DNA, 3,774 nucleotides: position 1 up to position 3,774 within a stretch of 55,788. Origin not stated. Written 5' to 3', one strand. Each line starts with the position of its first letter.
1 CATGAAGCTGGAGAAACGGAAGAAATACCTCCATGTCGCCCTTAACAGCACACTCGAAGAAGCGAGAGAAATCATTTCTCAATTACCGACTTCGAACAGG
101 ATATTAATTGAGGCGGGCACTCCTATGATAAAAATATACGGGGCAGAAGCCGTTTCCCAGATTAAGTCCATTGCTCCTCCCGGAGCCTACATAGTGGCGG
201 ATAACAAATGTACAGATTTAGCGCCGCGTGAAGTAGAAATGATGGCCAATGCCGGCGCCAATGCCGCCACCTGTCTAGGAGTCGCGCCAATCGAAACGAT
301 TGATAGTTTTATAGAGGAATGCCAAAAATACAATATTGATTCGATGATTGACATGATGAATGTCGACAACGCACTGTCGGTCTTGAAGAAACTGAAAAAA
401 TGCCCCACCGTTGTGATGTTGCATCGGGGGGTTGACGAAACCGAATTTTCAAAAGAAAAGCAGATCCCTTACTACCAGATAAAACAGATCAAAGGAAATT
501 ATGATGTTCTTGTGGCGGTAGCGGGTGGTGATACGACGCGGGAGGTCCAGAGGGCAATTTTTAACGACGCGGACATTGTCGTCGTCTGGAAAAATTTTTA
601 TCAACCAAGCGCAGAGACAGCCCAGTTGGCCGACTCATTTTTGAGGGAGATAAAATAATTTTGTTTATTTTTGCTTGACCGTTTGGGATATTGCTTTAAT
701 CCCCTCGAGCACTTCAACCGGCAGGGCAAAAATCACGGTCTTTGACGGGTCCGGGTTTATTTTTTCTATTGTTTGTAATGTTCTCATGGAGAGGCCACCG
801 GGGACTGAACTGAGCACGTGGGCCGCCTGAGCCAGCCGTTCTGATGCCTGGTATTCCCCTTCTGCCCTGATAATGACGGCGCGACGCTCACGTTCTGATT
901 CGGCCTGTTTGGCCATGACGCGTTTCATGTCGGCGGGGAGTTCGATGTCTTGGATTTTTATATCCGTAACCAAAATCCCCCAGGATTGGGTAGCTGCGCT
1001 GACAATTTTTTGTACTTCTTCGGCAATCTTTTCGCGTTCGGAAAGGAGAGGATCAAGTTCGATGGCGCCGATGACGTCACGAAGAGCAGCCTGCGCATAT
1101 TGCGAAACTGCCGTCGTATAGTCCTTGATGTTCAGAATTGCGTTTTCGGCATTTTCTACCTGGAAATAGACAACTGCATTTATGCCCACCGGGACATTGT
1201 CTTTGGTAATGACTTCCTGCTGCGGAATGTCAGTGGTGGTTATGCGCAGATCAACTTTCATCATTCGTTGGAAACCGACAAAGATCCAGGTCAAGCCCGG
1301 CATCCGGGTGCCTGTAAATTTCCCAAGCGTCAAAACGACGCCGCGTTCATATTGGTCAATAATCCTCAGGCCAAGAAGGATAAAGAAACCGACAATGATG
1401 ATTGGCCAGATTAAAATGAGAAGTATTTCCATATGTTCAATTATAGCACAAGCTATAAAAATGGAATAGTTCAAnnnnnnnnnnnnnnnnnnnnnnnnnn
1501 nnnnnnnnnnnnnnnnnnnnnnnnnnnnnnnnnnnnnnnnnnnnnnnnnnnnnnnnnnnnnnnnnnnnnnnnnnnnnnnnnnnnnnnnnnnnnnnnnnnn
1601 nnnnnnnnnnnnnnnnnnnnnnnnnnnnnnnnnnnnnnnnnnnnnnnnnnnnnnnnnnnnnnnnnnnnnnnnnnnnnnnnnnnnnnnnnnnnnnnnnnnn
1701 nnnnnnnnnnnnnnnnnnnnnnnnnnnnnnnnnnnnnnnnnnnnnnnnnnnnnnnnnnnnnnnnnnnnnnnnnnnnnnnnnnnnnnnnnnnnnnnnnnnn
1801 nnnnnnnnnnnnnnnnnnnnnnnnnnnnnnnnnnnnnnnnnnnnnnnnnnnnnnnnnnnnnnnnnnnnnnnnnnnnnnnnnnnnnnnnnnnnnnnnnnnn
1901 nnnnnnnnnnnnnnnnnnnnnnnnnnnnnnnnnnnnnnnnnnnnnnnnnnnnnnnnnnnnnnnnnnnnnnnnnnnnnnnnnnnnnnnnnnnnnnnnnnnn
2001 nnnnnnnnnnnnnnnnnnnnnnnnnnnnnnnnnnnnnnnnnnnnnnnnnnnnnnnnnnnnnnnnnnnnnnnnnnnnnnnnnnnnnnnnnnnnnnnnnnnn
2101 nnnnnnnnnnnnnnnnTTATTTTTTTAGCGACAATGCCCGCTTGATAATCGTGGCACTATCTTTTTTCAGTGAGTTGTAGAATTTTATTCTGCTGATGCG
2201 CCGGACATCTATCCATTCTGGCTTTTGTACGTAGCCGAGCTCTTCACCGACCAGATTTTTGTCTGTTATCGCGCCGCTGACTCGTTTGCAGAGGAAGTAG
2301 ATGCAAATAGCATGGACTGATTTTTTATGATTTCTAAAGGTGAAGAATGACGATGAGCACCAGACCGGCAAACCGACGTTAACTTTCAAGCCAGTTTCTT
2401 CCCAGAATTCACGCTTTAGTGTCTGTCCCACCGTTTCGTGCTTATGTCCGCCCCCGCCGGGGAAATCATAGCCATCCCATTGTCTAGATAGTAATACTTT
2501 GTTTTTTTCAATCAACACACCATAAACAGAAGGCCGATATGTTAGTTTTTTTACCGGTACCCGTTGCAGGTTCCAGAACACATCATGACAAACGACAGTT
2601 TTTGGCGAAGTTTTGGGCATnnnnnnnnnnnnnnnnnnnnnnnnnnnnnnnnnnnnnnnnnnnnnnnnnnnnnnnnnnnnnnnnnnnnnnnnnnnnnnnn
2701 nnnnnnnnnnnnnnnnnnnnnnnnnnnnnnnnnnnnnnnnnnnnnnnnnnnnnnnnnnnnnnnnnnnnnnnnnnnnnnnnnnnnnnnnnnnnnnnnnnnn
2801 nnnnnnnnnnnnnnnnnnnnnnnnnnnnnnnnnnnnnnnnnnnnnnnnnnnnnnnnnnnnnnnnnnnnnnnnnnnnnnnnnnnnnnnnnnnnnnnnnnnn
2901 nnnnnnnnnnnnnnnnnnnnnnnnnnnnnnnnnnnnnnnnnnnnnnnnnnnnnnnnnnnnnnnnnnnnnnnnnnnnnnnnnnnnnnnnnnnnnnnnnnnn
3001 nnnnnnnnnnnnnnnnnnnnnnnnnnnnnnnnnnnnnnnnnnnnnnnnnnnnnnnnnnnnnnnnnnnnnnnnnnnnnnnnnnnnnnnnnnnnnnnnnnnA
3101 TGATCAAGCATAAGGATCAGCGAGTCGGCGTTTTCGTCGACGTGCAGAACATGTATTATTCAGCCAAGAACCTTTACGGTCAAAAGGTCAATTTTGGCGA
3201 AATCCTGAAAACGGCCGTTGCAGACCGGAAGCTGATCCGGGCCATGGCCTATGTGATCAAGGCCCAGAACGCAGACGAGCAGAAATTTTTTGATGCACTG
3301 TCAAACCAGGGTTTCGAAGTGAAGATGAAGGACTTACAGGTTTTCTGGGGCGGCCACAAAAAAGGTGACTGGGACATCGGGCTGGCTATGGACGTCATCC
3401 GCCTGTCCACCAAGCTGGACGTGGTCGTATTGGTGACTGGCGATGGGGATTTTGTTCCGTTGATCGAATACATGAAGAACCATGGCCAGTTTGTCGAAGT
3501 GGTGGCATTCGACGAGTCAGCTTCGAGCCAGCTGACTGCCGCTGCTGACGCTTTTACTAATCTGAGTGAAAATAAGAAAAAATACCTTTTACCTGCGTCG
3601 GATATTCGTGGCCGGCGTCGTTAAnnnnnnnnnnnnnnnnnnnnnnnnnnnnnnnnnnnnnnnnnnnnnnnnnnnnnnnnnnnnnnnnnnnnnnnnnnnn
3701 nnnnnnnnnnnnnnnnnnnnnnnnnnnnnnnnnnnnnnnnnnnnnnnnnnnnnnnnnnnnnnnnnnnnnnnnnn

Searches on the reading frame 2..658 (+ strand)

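Call 66: search_protein_families(library=pfam, proteins=[window:2-658:+], max_evalue=0.00001)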
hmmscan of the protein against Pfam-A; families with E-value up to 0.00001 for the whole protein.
window:2-658:+ (218 aa): 1 family
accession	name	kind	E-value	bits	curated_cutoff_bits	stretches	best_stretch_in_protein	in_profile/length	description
PF00215.30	OMPdecase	-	6.8e-19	69.1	27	1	10-195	3-204/221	Orotidine 5'-phosphate decarboxylase / HUMPS family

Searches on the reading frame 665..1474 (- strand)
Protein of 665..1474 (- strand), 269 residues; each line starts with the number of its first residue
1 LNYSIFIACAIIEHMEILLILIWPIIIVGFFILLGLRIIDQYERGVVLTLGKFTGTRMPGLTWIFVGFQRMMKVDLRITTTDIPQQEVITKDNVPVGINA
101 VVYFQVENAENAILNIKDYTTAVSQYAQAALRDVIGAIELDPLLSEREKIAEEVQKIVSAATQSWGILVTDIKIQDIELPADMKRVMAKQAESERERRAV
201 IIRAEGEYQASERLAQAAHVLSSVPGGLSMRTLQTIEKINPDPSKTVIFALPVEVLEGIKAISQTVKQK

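Call 66: search_protein_families(library=pfam, proteins=[window:665-1474:-], max_evalue=0.00001)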
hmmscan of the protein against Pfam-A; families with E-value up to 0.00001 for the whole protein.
window:665-1474:- (269 aa): 1 family
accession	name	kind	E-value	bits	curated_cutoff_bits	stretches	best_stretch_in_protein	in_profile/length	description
PF01145.31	Band_7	-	9.7e-41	140.2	23.6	1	38-207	2-175/176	SPFH domain / Band 7 family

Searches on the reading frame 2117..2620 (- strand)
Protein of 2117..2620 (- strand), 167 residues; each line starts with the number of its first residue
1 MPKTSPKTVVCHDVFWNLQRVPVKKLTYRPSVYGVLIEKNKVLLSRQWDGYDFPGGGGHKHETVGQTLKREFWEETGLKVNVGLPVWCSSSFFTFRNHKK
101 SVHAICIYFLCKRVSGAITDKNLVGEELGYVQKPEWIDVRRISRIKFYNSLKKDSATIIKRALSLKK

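Call 66: search_protein_families(library=pfam, proteins=[window:2117-2620:-], max_evalue=0.00001)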
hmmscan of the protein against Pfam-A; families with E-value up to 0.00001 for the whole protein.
window:2117-2620:- (167 aa): 1 family
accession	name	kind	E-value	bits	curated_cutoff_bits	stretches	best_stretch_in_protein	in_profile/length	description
PF00293.34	NUDIX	-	1.7e-14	54.4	21.1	1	28-145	2-121/134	NUDIX domain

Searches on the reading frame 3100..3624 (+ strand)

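Call 66: search_protein_families(library=pfam, proteins=[window:3100-3624:+], max_evalue=0.00001)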
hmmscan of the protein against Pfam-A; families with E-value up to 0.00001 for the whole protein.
window:3100-3624:+ (174 aa): 1 family
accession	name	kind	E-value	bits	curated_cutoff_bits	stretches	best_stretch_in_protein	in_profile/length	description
PF01936.24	NYN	-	4.3e-34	118.5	24.2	1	8-155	1-144/145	NYN domain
